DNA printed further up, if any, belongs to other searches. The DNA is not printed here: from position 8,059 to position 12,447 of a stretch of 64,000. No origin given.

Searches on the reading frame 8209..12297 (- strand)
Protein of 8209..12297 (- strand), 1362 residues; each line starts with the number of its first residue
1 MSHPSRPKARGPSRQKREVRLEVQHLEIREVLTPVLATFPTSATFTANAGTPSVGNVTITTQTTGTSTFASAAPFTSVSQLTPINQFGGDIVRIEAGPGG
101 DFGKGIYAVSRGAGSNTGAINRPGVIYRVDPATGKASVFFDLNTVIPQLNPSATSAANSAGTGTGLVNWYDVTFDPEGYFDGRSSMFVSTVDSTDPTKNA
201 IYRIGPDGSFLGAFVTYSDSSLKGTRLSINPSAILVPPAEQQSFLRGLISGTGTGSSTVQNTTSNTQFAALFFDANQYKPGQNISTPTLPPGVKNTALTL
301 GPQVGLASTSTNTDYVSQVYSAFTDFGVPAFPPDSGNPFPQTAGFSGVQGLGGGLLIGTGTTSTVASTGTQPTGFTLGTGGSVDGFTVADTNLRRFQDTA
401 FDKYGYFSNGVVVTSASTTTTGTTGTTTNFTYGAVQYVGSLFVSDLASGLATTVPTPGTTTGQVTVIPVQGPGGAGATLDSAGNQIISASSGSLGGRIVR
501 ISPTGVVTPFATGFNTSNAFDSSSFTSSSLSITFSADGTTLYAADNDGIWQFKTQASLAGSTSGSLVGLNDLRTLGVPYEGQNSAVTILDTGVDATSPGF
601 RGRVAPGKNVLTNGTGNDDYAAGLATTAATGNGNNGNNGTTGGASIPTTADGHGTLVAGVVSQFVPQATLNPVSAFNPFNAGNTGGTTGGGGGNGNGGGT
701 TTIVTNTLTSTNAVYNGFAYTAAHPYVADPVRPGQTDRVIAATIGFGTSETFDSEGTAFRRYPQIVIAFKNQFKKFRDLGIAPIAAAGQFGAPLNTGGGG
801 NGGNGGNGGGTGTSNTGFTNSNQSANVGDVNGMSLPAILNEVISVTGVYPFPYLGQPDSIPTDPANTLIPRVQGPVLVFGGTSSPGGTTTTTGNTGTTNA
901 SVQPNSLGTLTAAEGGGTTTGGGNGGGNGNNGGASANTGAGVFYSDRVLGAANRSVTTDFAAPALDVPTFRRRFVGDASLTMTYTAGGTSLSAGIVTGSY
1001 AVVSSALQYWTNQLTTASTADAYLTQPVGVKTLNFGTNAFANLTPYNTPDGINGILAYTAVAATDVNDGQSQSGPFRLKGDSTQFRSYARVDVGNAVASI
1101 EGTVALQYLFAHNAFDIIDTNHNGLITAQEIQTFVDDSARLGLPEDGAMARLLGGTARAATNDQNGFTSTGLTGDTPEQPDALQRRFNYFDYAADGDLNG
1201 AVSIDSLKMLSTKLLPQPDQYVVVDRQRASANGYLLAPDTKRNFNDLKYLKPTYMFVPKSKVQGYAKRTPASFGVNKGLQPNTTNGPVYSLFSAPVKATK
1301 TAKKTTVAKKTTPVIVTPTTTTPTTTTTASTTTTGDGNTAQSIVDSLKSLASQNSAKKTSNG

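Call 68: search_protein_families(library=pfam, proteins=[window:8209-12297:-], max_evalue=0.001)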
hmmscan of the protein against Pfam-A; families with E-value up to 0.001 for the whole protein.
window:8209-12297:- (1362 aa): 2 families
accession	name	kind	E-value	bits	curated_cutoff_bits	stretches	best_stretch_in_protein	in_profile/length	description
PF13405.12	EF-hand_6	-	0.00012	21.9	25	0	1112-1135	3-26/30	EF-hand domain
PF13202.12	EF-hand_5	-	0.0006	19.6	25.9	0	1114-1135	4-25/25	EF hand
